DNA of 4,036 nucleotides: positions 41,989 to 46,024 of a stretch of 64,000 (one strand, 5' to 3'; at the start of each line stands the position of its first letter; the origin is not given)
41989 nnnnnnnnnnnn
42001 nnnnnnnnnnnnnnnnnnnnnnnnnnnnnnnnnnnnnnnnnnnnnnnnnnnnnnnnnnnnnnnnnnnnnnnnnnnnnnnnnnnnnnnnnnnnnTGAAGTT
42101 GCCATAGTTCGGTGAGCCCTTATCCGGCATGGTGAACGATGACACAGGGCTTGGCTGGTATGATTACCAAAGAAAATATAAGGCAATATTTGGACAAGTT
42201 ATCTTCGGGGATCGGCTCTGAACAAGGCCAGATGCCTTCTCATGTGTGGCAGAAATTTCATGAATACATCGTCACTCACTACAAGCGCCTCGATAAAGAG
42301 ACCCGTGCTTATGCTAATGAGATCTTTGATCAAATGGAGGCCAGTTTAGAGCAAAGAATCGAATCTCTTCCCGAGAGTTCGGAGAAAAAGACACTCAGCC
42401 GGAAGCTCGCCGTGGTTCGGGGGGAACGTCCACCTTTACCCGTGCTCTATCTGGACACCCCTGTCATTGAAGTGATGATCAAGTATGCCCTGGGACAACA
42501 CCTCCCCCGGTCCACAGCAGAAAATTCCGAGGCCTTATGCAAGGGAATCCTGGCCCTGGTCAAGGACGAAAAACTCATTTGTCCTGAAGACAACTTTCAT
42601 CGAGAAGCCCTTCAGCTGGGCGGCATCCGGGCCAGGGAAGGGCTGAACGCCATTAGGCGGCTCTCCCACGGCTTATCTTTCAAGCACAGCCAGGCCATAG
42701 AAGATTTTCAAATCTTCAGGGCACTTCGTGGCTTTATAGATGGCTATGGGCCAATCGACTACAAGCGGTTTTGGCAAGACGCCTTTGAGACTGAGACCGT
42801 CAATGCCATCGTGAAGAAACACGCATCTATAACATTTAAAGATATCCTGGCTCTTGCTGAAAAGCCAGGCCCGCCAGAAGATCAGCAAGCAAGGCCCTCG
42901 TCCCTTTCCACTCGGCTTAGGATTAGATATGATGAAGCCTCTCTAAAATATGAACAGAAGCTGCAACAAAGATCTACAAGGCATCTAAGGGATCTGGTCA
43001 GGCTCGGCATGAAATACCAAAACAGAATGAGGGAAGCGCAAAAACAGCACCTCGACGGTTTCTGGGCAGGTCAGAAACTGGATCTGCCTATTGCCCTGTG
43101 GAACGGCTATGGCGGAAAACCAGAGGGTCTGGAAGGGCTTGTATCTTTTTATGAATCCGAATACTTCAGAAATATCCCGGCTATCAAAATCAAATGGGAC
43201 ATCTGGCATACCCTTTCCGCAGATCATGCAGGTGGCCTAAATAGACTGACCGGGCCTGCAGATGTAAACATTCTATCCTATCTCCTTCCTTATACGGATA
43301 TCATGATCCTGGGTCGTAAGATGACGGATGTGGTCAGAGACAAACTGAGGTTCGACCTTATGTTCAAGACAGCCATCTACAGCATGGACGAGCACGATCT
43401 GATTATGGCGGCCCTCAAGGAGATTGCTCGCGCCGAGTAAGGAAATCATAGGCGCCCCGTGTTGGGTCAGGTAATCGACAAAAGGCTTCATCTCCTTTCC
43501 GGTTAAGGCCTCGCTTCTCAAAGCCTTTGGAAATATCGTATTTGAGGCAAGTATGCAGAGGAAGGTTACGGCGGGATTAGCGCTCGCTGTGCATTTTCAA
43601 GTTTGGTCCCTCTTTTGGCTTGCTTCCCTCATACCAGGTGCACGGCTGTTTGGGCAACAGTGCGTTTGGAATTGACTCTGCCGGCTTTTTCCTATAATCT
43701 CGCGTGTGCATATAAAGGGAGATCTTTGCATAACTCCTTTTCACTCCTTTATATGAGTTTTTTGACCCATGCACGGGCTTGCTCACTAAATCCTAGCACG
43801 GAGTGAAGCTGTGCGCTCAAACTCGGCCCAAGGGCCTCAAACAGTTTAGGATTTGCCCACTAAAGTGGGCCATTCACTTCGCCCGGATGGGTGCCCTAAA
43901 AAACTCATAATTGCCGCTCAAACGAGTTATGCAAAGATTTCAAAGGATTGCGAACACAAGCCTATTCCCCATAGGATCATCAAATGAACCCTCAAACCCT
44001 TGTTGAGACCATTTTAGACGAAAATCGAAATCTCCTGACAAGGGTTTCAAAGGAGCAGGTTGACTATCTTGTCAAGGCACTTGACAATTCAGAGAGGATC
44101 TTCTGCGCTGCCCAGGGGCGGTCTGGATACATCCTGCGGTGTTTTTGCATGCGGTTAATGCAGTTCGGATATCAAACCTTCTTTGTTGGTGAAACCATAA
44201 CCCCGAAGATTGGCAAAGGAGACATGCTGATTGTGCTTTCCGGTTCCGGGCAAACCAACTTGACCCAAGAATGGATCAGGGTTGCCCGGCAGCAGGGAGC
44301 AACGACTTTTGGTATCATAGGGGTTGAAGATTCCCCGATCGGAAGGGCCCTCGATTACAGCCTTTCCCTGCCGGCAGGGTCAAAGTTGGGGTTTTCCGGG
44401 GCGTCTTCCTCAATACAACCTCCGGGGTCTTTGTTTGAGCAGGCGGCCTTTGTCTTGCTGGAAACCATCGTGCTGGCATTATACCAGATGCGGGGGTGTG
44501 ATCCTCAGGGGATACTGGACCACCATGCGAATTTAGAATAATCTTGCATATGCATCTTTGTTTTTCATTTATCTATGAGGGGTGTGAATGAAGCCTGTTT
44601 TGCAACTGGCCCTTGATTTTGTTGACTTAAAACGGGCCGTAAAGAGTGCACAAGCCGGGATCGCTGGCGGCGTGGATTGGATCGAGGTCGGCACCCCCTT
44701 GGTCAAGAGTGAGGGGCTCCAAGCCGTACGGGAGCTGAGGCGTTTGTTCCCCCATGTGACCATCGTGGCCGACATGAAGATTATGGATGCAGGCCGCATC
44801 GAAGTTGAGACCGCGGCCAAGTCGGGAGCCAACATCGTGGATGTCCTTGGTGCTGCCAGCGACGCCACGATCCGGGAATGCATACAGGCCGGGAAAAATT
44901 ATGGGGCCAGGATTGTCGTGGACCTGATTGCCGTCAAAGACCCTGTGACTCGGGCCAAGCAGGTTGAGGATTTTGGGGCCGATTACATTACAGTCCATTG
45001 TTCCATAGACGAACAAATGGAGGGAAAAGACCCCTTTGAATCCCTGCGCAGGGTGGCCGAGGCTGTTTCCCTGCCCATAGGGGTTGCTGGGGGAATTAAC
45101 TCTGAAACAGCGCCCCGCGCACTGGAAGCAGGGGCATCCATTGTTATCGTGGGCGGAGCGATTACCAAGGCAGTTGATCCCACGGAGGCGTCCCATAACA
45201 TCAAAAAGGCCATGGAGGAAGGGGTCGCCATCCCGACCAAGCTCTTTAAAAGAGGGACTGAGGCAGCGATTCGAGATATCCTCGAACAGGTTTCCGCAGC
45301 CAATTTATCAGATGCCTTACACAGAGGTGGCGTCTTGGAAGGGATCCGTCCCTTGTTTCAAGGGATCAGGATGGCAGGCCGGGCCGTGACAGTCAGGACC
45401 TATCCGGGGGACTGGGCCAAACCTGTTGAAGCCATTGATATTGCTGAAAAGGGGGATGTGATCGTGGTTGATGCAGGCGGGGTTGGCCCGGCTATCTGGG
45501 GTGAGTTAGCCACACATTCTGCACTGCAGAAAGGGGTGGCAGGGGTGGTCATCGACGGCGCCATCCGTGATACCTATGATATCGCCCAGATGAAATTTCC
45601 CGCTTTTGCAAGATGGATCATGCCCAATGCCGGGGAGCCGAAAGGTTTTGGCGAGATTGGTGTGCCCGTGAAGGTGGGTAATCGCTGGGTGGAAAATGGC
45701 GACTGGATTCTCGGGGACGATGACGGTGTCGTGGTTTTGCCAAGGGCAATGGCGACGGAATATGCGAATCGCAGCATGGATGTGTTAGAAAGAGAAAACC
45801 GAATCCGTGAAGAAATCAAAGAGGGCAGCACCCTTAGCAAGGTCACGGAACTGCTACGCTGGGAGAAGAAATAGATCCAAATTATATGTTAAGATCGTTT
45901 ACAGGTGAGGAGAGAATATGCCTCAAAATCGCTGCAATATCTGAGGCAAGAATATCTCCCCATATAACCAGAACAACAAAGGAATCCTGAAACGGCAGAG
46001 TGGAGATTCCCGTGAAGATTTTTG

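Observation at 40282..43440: Repeat-flanked two-gene cassette: unrecognised 400-aa region fused to a LOG/SLOG domain, plus a 433-aa unknown partner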

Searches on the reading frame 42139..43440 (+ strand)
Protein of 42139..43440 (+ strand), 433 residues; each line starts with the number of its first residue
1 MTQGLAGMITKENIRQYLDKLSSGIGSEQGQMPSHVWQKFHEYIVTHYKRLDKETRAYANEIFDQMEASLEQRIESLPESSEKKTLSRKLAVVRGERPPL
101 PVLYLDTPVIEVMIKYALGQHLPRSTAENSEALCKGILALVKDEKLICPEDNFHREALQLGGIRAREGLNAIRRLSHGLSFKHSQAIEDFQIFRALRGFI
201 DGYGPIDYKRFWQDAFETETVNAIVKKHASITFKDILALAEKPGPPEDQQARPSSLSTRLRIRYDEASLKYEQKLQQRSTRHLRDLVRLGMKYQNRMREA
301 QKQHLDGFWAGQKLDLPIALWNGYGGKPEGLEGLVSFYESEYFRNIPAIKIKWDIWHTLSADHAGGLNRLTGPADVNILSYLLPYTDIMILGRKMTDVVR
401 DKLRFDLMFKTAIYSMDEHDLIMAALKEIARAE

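Call 3: search_protein_families(library=pfam, proteins=[window:42139-43440:+], max_evalue=0.1)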
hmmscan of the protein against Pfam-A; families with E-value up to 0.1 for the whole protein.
window:42139-43440:+ (433 aa): 1 family
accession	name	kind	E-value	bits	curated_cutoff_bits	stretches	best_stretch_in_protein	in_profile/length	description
PF03496.20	ADPrib_exo_Tox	-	0.056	13.2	23.4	0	39-96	23-80/196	ADP-ribosyltransferase exoenzyme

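Call 4: search_protein_families(library=ncbifam, proteins=[window:42139-43440:+], max_evalue=0.1)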
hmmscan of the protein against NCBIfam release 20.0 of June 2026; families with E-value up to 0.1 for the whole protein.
window:42139-43440:+ (433 aa): 0 families

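Call 5: search_protein_families(library=padloc, proteins=[window:42139-43440:+], max_evalue=0.1)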
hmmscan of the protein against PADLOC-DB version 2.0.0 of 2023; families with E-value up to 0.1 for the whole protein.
window:42139-43440:+ (433 aa): 0 families

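Call 7: find_homologous_proteins(query=window:42139-43440:+)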
Query window:42139-43440:+ (433 aa): 95 proteins with E <= 0.001 among 8000 candidates.
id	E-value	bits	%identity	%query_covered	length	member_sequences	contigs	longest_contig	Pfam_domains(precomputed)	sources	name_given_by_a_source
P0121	4.0e-286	967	100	98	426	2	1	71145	-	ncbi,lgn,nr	ncbi:MAG: hypothetical protein JRI58_01710 [Deltaproteobacteria bacterium]|nr:hypothetical protein [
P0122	2.8e-203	694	72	99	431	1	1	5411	-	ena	-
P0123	9.2e-200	682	71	98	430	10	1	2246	-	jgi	jgi:hypothetical protein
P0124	5.3e-199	680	71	98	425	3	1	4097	-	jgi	jgi:hypothetical protein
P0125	1.7e-198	678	72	98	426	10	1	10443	-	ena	-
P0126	4.5e-198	677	71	98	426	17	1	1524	-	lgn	-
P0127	4.5e-198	677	71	98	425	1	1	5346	-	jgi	jgi:hypothetical protein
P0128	1.1e-196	672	71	98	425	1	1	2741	-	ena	-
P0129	1.5e-194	665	70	98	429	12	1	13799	-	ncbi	-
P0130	5.4e-194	663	70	98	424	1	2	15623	-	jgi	jgi:hypothetical protein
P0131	5.3e-191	653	69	96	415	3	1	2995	-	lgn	-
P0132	1.3e-189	649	70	98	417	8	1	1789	-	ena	-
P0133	1.1e-187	642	70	95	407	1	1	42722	-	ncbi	-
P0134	1.3e-187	642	71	95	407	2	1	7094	-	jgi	jgi:hypothetical protein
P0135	3.0e-187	641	70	98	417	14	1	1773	-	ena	-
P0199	7.9e-136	472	50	97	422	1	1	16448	-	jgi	jgi:hypothetical protein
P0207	5.9e-119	416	47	98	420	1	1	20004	-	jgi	-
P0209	4.2e-114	400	50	92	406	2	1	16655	-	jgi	-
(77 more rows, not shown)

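Call 17: predict_structure(alignment_id=A1)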
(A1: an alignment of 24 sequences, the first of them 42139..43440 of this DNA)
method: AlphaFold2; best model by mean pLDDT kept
length: 433 residues; sequences in the alignment: 24
mean_pLDDT: 70.2   pTM: 0.68
mean pLDDT of the five models: 70.2, 66.4, 61.1, 60.8, 57.7
residues with pLDDT >= 90: 10; 70-90: 241; 50-70: 124; < 50: 58
segments of 3 or more residues with pLDDT < 50: 1-6, 28-30, 227-262, 264-267, 364-370
pLDDT, mean of each block of 10 residues (from residue 1): 52 83 63 66 73 76 68 78 72 66 82 78 75 82 77 66 68 69 68 82 66 62 50 38 33 35 50 65 80 76 66 85 87 89 82 81 47 67 84 86 86 88 82 41
secondary structure, 60 per line:
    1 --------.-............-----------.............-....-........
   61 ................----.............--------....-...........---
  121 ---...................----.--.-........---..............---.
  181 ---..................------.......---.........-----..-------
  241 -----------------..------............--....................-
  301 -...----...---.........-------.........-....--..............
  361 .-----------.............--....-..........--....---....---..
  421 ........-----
elements in order: H11-22 H34-46 H53-76 H81-93 E102-105 H107-117 H124-142 H152-159 H163-176 H184-201 H208-214 H218-226 H266-277 H280-299 H315-323 H331-339 H341-344 H347-361 H373-385 E388-391 H393-402 H405-408 E412-415 H419-428

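Call 21: fold_search(model_id=the predicted structure, library=pdb)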
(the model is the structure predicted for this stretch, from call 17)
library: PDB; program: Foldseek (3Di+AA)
matches with E <= 10: 56; with E <= 0.001: 0
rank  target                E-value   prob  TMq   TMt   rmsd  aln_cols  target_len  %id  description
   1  9l2d_A                1.9e+00  0.03  0.12  0.10  22.9       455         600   10  Structure of SARM1 bound to M1 in the intermediate state 1 (released 2025-03-12)
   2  5eq6_A                2.3e+00  0.06  0.08  0.09  15.6       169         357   14  Pseudomonas aeruginosa PilM bound to AMP-PNP (released 2016-04-27)
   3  6ah0_C                2.6e+00  0.03  0.12  0.08  20.9       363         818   11  The Cryo-EM Structure of the Precusor of Human Pre-catalytic Spliceosome (pre-B complex) (released 2018-11-14)
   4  8z0u                  2.6e+00  0.02  0.10  0.09  24.6       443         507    9  Human beta-catenin crystal structure (released 2024-05-22)
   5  7ctn_A                3.2e+00  0.09  0.12  0.14  16.1       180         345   16  Structure of the 328-692 fragment of FlhA (E351A/D356A) (released 2021-04-28)
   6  4kk2_B                3.2e+00  0.02  0.11  0.12  22.3       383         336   11  Crystal structure of a chimeric FPP/GFPP synthase (TARGET EFI-502313c) from Artemisia spiciformiS (1-72:GI751454468,73 (released 2013-06-19)
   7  3lra                  3.6e+00  0.04  0.10  0.15  20.2       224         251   14  Structural Basis for Assembling a Human Tripartite Complex Dlg1-MPP7-Mals3 (released 2010-11-17)
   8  1tw2_A                3.6e+00  0.03  0.10  0.11  19.2       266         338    9  Crystal structure of Carminomycin-4-O-methyltransferase (DnrK) in complex with S-adenosyl-L-homocystein (SAH) and 4-me (released 2004-09-14)
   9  2yys_A                3.7e+00  0.02  0.11  0.15  19.6       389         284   10  Crystal structure of the proline iminopeptidase-related protein TTHA1809 from Thermus thermophilus HB8 (released 2008-02-26)
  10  6ch1                  4.3e+00  0.07  0.12  0.15  16.5       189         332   12  Crystal structure of the cytoplasmic domain of FlhA in monomeric form (released 2018-05-16)
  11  5xjc_C                4.3e+00  0.02  0.11  0.07  20.0       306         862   14  Cryo-EM structure of the human spliceosome just prior to exon ligation at 3.6 angstrom (released 2017-07-05)
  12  9bw4_U                4.7e+00  0.02  0.09  0.06  18.9       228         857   13  TXNL1-bound proteasome (released 2025-06-11)
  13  4uj6                  4.7e+00  0.02  0.08  0.06  26.9       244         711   14  Structure of surface layer protein SbsC, domains 1-6 (released 2016-04-27)
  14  8yr0_A                4.7e+00  0.01  0.07  0.04  26.2       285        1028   12  Cryo-EM Structure of AdeG from Acinetobacter baumannii (released 2025-01-01)
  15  9a5y_B                4.9e+00  0.14  0.11  0.20   5.3        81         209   18  Integrative model of GLPD-YYDI by crosslinking MS and deep learning (released 2024-09-18)
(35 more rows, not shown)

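Call 48: find_encoding_contigs(protein=P0207, flank=8000, max_places=2)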
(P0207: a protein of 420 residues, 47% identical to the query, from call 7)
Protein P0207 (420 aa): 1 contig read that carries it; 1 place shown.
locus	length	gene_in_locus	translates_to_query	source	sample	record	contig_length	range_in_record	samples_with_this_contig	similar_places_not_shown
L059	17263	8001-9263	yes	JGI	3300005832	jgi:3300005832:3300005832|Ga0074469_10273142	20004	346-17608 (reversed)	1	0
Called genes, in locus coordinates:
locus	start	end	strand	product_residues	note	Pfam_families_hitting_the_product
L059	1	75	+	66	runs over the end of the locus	PF00313:CSD, PF08206:OB_RNB (faint)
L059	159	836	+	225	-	-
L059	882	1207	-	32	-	-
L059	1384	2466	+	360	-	PF00989:PAS, PF13188:PAS_8 (weak), PF08448:PAS_4, PF13426:PAS_9, PF08447:PAS_3 (weak), PF00196:GerE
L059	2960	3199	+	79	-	-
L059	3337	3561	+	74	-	PF01206:TusA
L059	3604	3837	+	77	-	PF00216:Bac_DNA_binding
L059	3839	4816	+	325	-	PF13487:HD_5, PF01966:HD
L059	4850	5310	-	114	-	-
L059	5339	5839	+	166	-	PF00300:His_Phos_1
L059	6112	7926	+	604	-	PF03641:Lysine_decarbox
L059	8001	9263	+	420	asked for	-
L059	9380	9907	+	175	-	PF01327:Pep_deformylase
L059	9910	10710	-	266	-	PF03692:CxxCxxCC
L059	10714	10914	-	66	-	PF00313:CSD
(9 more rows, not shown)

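Call 49: find_encoding_contigs(protein=P0209, flank=8000, max_places=2)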
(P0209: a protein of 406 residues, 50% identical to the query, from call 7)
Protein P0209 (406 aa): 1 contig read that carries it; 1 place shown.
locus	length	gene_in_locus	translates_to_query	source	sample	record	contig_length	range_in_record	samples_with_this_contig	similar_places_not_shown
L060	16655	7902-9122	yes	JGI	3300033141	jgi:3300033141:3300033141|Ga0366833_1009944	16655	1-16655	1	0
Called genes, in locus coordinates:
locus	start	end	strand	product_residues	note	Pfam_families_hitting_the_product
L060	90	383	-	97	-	PF00216:Bac_DNA_binding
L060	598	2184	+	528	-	PF02321:OEP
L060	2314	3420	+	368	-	PF25917:BSH_RND (weak), PF25881:HH_YBHG (weak), PF25954:Beta-barrel_RND_2 (weak), PF25967:RND-MFP_C (weak), PF25975:CzcB_C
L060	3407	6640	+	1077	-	PF00873:ACR_tran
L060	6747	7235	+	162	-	PF00300:His_Phos_1 (weak)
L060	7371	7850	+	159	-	PF01988:VIT1 (weak)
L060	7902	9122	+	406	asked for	-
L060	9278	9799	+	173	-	PF01327:Pep_deformylase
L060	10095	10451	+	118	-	-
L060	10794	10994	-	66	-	PF00313:CSD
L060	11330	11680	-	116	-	PF01894:YjbQ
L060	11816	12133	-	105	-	PF04358:DsrC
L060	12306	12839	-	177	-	PF00156:Pribosyltran, PF14681:UPRTase (weak)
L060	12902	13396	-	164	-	PF09723:Zn_ribbon_8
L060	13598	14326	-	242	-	PF13481:AAA_25 (weak)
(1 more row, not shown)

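Call 50: find_encoding_contigs(protein=P0199, flank=8000, max_places=2)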
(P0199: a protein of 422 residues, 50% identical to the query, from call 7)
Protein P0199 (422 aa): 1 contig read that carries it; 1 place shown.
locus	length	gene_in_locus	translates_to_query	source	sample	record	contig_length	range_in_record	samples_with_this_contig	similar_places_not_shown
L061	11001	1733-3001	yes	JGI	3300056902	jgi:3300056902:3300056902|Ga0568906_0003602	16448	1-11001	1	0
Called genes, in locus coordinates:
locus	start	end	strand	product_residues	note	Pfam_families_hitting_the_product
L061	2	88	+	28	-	?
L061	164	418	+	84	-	-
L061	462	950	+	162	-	PF00300:His_Phos_1 (weak)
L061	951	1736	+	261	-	PF00561:Abhydrolase_1, PF12146:Hydrolase_4, PF12697:Abhydrolase_6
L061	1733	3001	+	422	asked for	-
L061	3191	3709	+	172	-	PF01327:Pep_deformylase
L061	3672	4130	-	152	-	PF01894:YjbQ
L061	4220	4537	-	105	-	PF04358:DsrC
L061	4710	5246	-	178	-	PF00156:Pribosyltran, PF14681:UPRTase (weak)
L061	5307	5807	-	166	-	PF09723:Zn_ribbon_8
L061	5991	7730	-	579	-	PF08668:HDOD, PF00512:HisKA, PF02518:HATPase_c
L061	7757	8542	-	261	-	PF00590:TP_methylase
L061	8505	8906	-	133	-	PF08378:NERD (weak), PF02021:UPF0102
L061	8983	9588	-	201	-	PF01351:RNase_HII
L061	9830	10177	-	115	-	PF01245:Ribosomal_L19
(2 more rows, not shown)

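Call 55: find_homologous_proteins(query=A1, max_evalue=0.001)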
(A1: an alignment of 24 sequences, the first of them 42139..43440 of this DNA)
Query A1 (24 sequences) (433 aa, profile of the alignment): 97 proteins with E <= 0.001 among 8000 candidates.
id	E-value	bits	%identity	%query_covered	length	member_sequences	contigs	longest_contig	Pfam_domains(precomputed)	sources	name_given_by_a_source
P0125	5.8e-223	758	72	98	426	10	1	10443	-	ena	-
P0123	4.2e-221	752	71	98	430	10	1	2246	-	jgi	jgi:hypothetical protein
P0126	9.6e-221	751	71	98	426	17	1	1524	-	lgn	-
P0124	1.2e-220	751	71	98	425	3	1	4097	-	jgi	jgi:hypothetical protein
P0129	9.0e-220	748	70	98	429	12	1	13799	-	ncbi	-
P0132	1.7e-217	740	70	98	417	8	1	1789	-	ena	-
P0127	2.0e-217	740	71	98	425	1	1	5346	-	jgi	jgi:hypothetical protein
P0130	2.6e-216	736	70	98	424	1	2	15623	-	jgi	jgi:hypothetical protein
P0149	3.8e-216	736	66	97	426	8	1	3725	-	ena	-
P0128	4.8e-216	736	71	98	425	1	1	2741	-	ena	-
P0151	2.1e-215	733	66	98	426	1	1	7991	-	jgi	jgi:hypothetical protein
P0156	2.6e-215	733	65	98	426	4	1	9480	-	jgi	jgi:hypothetical protein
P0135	5.0e-215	732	70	98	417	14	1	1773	-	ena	-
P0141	1.3e-214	731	67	98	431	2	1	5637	-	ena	-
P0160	4.3e-214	729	65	97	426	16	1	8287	-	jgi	jgi:hypothetical protein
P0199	3.7e-195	667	50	97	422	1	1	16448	-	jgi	jgi:hypothetical protein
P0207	8.2e-195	666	47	98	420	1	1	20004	-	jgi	-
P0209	8.4e-177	606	50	92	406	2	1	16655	-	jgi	-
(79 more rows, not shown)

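Call 71: search_protein_families(library=phrogs, proteins=[window:42160-43440:+], max_evalue=0.1)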
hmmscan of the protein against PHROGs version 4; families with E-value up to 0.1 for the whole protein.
window:42160-43440:+ (426 aa): 0 families

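Call 73: search_dna_similar(query=window:42160-43437:+, collection=plasmids, mode=protein, max_evalue=0.001, max_rows=10)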
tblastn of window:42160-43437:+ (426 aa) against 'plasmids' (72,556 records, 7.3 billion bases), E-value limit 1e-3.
No match.

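Call 75: search_dna_similar(query=window:42160-43437:+, collection=phages, mode=protein, max_evalue=0.001, max_rows=10)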
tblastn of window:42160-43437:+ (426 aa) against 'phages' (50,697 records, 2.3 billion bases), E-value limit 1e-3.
No match.

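Call 77: find_related_loci(query=A1, collection=viral_contigs, flank=5000)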
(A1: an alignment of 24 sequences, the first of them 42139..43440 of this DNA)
Query A1 (433 aa) in viral_contigs; peptide patterns used: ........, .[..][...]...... (x = any residue, [..] = any of these).
46 stretches matched a pattern, but none encodes a relative of the query by tblastn (E <= 1e-3).

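Call 78: search_protein_families(library=pfam, alignment_id=A1, max_evalue=10)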
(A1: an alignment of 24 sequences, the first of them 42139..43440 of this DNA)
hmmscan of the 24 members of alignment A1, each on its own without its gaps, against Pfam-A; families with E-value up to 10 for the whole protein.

A. member 1, window:42139-43440:+ (433 aa): 1 family
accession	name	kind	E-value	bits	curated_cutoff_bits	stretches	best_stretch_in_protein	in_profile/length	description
PF03496.20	ADPrib_exo_Tox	-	0.056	13.2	23.4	1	39-96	23-80/196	ADP-ribosyltransferase exoenzyme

B. families by the number of members that match (of 24 scanned): 7 families
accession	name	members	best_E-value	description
PF03496.20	ADPrib_exo_Tox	3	0.056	ADP-ribosyltransferase exoenzyme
PF17023.10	DUF5098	2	0.14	Domain of unknown function (DUF5098)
PF12096.13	DUF3572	1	0.016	Protein of unknown function (DUF3572)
PF12644.12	DUF3782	1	0.12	Protein of unknown function (DUF3782)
PF07400.16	IL11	1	0.13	Interleukin 11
PF00430.23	ATP-synt_B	1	0.13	ATP synthase B/B' CF(0)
PF25717.1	Herpes_ORF32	1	0.16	Herpesvirus ORF32/34 phosphoprotein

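Call 79: search_solved_structures(query=A1, max_evalue=10, show_alignments=0)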
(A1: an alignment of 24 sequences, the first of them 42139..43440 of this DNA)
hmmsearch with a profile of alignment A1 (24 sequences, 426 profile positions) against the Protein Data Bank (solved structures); distinct sequences matched with E-value up to 10: 2.
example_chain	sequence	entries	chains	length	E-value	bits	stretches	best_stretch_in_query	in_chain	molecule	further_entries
36za_rB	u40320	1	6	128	1.1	11.1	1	14-63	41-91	Vertex binding complex protein gp59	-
11lx_X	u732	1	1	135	1.3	10.9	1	14-63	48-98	Inner Baseplate Protein gp180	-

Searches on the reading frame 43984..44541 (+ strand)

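Call 3: search_protein_families(library=pfam, proteins=[window:43984-44541:+], max_evalue=0.1)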
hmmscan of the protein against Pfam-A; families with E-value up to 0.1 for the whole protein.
window:43984-44541:+ (185 aa): 2 families
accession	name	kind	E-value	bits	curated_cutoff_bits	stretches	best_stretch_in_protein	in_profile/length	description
PF01380.27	SIS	-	3.7e-10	40.2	25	1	33-155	2-129/131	SIS domain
PF13580.11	SIS_2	-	0.00024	21.6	27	1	75-112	100-137/138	SIS domain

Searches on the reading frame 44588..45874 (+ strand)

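Call 3: search_protein_families(library=pfam, proteins=[window:44588-45874:+], max_evalue=0.1)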
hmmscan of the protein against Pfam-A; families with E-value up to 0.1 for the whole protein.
window:44588-45874:+ (428 aa): 17 families
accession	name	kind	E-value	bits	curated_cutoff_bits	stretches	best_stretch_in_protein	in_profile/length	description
PF03737.21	RraA-like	-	4e-46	157.4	24.5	1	238-383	2-152/152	Aldolase/RraA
PF00215.30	OMPdecase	-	2.2e-36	126.3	27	1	4-204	2-220/221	Orotidine 5'-phosphate decarboxylase / HUMPS family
PF00977.27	His_biosynth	-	1.8e-09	37.8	23.6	1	114-198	26-111/228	Histidine biosynthesis protein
PF05690.20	ThiG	-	3.9e-08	33.4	23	1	116-213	130-228/247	Thiazole biosynthesis protein ThiG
PF04481.18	DUF561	-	1.1e-05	25.2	21.6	1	147-207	172-232/243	Protein of unknown function (DUF561)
PF00682.25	HMGL-like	-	1.2e-05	25.3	29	1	7-155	15-146/260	HMGL-like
PF00809.28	Pterin_bind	-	2e-05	24.8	25.5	1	11-115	17-126/244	Pterin binding enzyme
PF02581.23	TMP-TENI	-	4.2e-05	23.4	27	1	122-192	107-180/180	Thiamine monophosphate synthase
PF04131.20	NanE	-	4.6e-05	23.1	27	1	72-196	56-180/192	Putative N-acetylmannosamine-6-phosphate epimerase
PF01207.24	Dus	-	0.00022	20.9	20.4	1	117-192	138-217/311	Dihydrouridine synthase (Dus)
PF03060.21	NMO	-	0.00094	19.1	28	1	91-211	121-243/331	Nitronate monooxygenase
PF00834.25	Ribul_P_3_epim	-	0.0031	17.4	21.1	1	73-192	73-197/198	Ribulose-phosphate 3 epimerase family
PF01070.24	FMN_dh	-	0.03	13.8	24.9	1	139-203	196-260/350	FMN-dependent dehydrogenase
PF00290.26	Trp_syntA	-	0.033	13.6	27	0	151-205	188-242/259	Tryptophan synthase alpha chain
PF13714.12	PEP_mutase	-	0.035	14.1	31.5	0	116-195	156-227/240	Phosphoenolpyruvate phosphomutase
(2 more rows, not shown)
